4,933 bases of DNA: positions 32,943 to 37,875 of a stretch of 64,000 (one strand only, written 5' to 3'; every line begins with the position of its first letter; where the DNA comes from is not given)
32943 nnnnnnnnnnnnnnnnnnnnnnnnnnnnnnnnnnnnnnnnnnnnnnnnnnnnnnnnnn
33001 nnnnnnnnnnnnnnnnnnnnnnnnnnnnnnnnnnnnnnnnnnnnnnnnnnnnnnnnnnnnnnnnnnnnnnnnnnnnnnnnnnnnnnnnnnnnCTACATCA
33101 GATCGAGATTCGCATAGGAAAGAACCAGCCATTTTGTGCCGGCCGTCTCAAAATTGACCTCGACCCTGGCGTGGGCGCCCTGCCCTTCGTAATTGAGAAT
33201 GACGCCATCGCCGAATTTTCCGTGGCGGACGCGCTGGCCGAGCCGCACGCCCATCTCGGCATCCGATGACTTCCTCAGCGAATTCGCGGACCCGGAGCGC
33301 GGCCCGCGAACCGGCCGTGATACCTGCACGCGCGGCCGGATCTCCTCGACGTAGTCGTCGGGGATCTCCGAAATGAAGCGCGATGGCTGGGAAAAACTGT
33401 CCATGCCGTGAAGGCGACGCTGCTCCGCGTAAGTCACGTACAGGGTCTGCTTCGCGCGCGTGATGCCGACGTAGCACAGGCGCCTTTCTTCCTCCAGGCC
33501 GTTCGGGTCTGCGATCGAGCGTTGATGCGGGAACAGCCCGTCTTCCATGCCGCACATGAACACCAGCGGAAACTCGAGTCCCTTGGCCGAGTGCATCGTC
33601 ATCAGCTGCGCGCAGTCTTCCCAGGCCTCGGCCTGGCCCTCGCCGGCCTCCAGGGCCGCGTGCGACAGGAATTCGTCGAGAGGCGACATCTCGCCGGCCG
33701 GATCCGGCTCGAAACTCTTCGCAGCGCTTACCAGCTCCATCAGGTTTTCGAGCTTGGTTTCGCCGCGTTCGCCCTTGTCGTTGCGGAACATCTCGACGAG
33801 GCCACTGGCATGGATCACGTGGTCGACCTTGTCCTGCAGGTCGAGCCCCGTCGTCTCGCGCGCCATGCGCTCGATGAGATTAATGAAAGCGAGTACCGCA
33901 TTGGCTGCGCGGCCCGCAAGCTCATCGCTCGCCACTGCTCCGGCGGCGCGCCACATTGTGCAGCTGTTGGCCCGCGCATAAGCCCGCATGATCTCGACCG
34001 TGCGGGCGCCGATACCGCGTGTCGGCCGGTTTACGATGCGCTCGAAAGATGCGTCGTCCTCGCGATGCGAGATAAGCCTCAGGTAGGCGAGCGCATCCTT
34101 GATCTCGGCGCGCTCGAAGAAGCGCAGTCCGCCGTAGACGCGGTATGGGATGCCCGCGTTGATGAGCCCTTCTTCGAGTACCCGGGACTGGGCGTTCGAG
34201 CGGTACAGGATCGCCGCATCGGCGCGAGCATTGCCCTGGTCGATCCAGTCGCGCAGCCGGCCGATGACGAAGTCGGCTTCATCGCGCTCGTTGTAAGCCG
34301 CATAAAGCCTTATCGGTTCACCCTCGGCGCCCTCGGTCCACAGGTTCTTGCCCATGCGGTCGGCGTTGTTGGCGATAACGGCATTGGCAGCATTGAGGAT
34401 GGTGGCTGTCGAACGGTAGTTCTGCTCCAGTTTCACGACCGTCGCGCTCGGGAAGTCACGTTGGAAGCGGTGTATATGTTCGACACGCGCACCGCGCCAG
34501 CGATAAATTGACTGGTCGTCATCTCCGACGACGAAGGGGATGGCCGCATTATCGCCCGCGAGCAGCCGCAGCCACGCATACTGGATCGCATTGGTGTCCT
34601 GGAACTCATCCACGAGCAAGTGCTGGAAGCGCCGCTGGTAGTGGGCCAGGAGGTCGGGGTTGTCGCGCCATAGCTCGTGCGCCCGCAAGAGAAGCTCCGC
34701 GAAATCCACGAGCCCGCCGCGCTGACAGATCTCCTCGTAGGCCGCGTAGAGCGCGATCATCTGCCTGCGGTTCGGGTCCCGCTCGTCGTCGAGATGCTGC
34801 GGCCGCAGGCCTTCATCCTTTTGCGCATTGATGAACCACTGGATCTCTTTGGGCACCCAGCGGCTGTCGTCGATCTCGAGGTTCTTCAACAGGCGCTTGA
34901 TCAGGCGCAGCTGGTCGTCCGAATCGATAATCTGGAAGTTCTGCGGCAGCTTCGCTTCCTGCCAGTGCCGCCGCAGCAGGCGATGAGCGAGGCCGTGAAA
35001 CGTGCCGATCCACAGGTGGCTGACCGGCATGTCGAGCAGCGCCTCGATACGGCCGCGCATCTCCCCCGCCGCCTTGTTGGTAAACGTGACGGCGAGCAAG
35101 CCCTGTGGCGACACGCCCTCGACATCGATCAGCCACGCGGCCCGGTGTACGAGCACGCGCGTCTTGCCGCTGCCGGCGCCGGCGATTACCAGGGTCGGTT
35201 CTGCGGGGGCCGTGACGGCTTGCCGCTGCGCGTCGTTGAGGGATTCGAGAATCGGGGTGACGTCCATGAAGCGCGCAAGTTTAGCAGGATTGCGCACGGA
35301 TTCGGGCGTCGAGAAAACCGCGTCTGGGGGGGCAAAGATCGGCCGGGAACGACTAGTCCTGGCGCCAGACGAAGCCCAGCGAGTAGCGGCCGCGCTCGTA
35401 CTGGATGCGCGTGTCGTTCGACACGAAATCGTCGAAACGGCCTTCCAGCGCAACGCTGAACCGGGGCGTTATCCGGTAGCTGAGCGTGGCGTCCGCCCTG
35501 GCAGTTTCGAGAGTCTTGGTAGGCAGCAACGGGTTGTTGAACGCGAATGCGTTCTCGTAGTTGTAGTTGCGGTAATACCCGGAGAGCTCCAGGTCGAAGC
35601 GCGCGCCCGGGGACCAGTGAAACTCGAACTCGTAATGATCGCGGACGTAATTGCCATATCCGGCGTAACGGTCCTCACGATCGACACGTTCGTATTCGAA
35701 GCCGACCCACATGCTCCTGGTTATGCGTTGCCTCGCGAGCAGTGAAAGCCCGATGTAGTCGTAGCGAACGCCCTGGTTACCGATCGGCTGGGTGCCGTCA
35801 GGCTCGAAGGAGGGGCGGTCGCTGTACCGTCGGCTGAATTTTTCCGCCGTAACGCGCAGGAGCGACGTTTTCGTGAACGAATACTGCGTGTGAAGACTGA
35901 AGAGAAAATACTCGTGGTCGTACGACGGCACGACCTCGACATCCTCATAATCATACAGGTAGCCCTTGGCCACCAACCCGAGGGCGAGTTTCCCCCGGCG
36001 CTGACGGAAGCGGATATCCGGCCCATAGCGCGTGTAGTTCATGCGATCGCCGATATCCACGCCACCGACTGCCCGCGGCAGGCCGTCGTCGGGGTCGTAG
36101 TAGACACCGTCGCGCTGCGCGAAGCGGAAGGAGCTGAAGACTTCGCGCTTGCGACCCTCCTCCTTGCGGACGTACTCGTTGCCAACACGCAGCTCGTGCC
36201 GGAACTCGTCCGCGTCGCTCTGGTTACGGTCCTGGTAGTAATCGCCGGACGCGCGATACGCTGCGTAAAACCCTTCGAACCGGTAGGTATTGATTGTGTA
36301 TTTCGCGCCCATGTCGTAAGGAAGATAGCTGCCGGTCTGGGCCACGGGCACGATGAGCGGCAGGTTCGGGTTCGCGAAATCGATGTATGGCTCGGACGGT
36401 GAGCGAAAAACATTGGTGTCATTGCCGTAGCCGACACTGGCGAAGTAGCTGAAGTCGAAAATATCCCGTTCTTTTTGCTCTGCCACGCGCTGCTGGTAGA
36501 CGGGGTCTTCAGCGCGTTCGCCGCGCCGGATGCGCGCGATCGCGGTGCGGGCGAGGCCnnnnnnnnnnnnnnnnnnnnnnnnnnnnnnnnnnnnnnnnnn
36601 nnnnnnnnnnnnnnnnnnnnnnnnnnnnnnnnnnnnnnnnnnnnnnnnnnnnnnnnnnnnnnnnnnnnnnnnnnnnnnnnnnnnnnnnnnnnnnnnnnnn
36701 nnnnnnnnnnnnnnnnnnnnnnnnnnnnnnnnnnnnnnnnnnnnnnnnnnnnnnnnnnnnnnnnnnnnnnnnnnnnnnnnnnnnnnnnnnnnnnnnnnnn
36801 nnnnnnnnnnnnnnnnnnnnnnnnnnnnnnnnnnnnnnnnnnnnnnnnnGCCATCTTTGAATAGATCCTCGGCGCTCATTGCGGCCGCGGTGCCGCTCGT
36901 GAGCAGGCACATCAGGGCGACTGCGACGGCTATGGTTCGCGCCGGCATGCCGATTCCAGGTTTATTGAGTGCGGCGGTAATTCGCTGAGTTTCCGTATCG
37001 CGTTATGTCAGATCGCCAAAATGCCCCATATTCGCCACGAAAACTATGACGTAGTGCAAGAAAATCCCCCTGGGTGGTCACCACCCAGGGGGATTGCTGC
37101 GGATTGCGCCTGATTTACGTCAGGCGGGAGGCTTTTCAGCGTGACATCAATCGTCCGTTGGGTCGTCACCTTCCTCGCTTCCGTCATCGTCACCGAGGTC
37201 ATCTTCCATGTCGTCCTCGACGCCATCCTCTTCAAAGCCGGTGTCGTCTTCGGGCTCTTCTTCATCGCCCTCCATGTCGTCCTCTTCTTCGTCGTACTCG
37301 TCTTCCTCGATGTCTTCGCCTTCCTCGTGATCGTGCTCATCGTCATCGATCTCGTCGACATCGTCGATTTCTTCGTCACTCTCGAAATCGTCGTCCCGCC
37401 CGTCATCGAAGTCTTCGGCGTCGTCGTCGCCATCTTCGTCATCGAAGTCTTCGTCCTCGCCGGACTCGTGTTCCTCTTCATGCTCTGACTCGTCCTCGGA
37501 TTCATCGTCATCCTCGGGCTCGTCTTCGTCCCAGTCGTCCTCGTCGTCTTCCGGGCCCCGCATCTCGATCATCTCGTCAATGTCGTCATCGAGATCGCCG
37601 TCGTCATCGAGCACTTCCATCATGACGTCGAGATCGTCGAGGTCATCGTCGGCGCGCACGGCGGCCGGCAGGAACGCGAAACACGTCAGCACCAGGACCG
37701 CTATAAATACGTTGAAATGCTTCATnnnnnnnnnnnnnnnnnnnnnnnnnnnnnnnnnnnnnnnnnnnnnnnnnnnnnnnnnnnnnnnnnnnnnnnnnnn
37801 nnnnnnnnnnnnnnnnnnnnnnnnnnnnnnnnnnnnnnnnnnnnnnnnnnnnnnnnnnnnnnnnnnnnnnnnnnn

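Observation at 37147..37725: Extreme polyacidic secreted protein encoded by a GA(Y/R)-rich low-complexity gene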

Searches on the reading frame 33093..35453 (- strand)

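Call 5: search_protein_families(library=pfam, proteins=[window:33093-35453:-], max_evalue=0.01)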
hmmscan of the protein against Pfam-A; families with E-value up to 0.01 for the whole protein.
window:33093-35453:- (786 aa): 7 families
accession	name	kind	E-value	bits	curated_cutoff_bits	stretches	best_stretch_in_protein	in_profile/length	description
PF00580.27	UvrD-helicase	-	7.8e-90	301.7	23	1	72-335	1-271/271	UvrD/REP helicase N-terminal domain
PF13361.12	UvrD_C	-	9.6e-81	272.3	25.6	1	340-678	1-350/350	UvrD-like helicase C-terminal domain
PF13245.12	AAA_19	-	1.3e-20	74.3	25.1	1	76-318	1-132/134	AAA domain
PF13538.12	UvrD_C_2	-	2.8e-08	33.9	27.4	1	617-673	4-51/52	UvrD-like helicase C-terminal domain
PF21196.3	PcrA_UvrD_tudor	-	6.2e-07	29.6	23.9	1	739-781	2-44/48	PcrA/UvrD tudor domain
PF13604.12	AAA_30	-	0.00013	22.2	27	0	72-135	2-65/191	AAA domain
PF01443.25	Viral_helicase1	-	0.0067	16.7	21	0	617-673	179-226/228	Viral superfamily 1 RNA helicase core domain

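Call 6: search_protein_families(library=ncbifam, proteins=[window:33093-35453:-], max_evalue=0.01)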
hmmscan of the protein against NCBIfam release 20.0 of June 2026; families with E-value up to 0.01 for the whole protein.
window:33093-35453:- (786 aa): 16 families
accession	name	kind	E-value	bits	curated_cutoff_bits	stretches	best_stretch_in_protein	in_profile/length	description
NF008743.0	PRK11773.1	equivalog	0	1175.3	965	1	63-784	1-718/720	DNA helicase II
TIGR01075.1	uvrD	equivalog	0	1116.2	1144.45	1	68-784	1-715/715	DNA helicase II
TIGR01073.1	pcrA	equivalog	9.4e-236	784.6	911.2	1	69-783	2-724/725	DNA helicase PcrA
TIGR01074.1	rep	equivalog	3.4e-171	570.8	951.45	1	72-704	2-640/668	DNA helicase Rep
NF008172.0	PRK10919.1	equivalog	9.1e-142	473.6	1168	1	72-712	3-648/673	DNA helicase Rep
NF008276.0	PRK11054.1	equivalog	8.9e-49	166.6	543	3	70-183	195-303/684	DNA helicase IV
TIGR02785.1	addA_Gpos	equivalog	2.3e-48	164.8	707.65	3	234-360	343-480/1234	helicase-exonuclease AddAB subunit AddA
TIGR00609.1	recB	equivalog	4.8e-38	130.9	696.05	3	241-364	335-459/1175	exodeoxyribonuclease V subunit beta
TIGR02784.1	addA_alphas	equivalog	3.2e-36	125.1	860.75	3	234-368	346-501/1138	double-strand break repair helicase AddA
NF010487.0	PRK13909.1-4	equivalog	2.2e-34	118.9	759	2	234-459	282-524/924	RecB-like helicase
NF010485.0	PRK13909.1-2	equivalog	3.6e-34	118.1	650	2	240-456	293-519/909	RecB-like helicase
NF010486.0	PRK13909.1-3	equivalog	1.1e-14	53.4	1109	2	276-365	331-428/921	RecB-like helicase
NF008128.0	PRK10876.1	equivalog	3.1e-14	51.6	1697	1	244-362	344-463/1181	exodeoxyribonuclease V subunit beta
NF010484.0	PRK13909.1-1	equivalog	7.2e-14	50.5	1074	2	273-361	342-436/945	RecB-like helicase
NF041464.1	HelD_BACSU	equivalog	5.1e-10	37.9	419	1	273-424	544-687/779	RNA polymerase recycling motor HelD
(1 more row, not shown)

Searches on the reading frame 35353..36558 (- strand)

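Call 17: search_protein_families(library=pfam, proteins=[window:35353-36558:-], max_evalue=10)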
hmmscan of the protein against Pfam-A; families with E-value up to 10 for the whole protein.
window:35353-36558:- (401 aa): 1 family
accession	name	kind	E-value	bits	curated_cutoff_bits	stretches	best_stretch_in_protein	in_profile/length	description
PF19661.4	DUF6164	-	1.6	9.2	27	0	106-145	52-92/116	Family of unknown function (DUF6164)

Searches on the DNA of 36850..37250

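Call 45: search_rna_families(source=window, start=36850, end=37250, threshold=evalue, max_evalue=1)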
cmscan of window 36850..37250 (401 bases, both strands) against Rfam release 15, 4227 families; matches with E-value up to 1: 2.
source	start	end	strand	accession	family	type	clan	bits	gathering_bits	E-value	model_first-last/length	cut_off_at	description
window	37125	37175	-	RF00588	SNORD41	Gene; snRNA; snoRNA; CD-box;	CL00058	19.8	41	0.28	1-70/70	no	Small nucleolar RNA SNORD41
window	37057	37100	+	RF03969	mir-622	Gene; miRNA;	-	18.9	86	0.17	1-72/72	no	mir-622 microRNA precursor family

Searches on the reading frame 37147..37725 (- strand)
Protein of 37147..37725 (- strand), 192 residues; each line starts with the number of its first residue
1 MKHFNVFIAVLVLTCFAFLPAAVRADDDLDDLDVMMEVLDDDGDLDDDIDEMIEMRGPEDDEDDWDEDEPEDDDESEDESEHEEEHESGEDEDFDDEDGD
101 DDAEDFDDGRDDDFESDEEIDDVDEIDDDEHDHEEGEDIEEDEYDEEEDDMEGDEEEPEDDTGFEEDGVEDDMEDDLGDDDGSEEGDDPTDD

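Call 5: search_protein_families(library=pfam, proteins=[window:37147-37725:-], max_evalue=0.01)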
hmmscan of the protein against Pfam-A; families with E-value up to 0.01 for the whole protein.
window:37147-37725:- (192 aa): 0 families

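Call 6: search_protein_families(library=ncbifam, proteins=[window:37147-37725:-], max_evalue=0.01)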
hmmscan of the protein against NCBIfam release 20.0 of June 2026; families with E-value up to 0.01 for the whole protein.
window:37147-37725:- (192 aa): 0 families

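Call 7: find_homologous_proteins(query=window:37147-37725:-, max_evalue=0.001)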
Query window:37147-37725:- (192 aa): 22 proteins with E <= 0.001 among 8000 candidates.
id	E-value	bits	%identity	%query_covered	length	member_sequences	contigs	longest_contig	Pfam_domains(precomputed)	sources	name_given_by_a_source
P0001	2.1e-25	108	57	71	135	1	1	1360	-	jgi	jgi:hypothetical protein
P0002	2.5e-22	98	51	77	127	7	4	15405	-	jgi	jgi:hypothetical protein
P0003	7.3e-22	96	52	82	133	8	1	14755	-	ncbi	-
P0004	8.5e-22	96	67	30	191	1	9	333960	-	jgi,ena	jgi:hypothetical protein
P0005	2.4e-21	95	51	82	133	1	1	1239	-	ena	-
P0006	1.7e-19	89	63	41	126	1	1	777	-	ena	-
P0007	1.0e-17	83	47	82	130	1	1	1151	-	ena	-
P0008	2.8e-17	81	47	82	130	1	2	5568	-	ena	-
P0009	1.3e-14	73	42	73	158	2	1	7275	-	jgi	jgi:hypothetical protein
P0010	2.4e-13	69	66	29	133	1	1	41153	-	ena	-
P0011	3.0e-13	68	66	29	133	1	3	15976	-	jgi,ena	-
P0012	7.5e-13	67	66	29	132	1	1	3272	-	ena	-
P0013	1.6e-12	66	60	33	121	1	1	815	-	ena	-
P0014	1.7e-12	66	57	30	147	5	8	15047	-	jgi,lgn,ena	-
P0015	1.4e-11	63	61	34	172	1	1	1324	-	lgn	-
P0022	8.6e-4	37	-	-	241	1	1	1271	-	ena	-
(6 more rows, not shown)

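Call 12: find_encoding_contigs(protein=P0004, flank=5000, max_places=3)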
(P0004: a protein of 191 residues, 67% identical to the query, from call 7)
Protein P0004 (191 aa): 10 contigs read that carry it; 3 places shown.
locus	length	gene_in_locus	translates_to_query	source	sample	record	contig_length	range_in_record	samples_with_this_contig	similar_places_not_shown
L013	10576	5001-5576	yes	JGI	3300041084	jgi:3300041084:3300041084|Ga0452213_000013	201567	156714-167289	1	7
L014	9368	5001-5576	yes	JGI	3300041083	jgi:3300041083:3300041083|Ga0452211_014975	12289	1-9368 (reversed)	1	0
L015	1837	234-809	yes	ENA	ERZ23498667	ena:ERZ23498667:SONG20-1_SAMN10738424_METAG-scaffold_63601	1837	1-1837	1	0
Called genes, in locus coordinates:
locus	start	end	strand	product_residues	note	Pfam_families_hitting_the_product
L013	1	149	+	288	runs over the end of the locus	PF00510:COX3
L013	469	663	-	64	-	PF11137:DUF2909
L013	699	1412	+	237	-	PF02104:SURF1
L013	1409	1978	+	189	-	PF26971:TM-like_Thioredoxin-like_C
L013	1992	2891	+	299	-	PF01040:UbiA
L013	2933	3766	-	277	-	PF00892:EamA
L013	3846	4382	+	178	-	PF04542:Sigma70_r2, PF08281:Sigma70_r4_2, PF04545:Sigma70_r4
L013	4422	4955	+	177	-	-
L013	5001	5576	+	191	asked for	-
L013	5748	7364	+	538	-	PF13424:TPR_12 (faint), PF00515:TPR_1 (faint), PF07719:TPR_2 (faint), PF07721:TPR_4 (faint), PF13432:TPR_16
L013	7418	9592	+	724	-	PF00580:UvrD-helicase, PF13245:AAA_19, PF13361:UvrD_C, PF13538:UvrD_C_2 (weak), PF21196:PcrA_UvrD_tudor (weak)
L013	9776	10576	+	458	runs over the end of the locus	PF00070:Pyr_redox (faint), PF01210:NAD_Gly3P_dh_N (faint), PF01262:AlaDh_PNT_C (faint), PF01266:DAO (faint), PF02254:TrkA_N, PF02080:TrkA_C, PF02254:TrkA_N, PF02080:TrkA_C, +6 more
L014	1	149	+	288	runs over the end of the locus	PF00510:COX3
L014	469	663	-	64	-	PF11137:DUF2909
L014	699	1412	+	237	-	PF02104:SURF1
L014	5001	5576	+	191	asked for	-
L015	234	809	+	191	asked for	-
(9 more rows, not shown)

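Call 17: search_protein_families(library=pfam, proteins=[window:37147-37725:-], max_evalue=10)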
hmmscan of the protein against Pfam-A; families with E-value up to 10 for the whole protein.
window:37147-37725:- (192 aa): 0 families

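Call 91: find_encoding_contigs(protein=P0022, flank=2000, max_places=2)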
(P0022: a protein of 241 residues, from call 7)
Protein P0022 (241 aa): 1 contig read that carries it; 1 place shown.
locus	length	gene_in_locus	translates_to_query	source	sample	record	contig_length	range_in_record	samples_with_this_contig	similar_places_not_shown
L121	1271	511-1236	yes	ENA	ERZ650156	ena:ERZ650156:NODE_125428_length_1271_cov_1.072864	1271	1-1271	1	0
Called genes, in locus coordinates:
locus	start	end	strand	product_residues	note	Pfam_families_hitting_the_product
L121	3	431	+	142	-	?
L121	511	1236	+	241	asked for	-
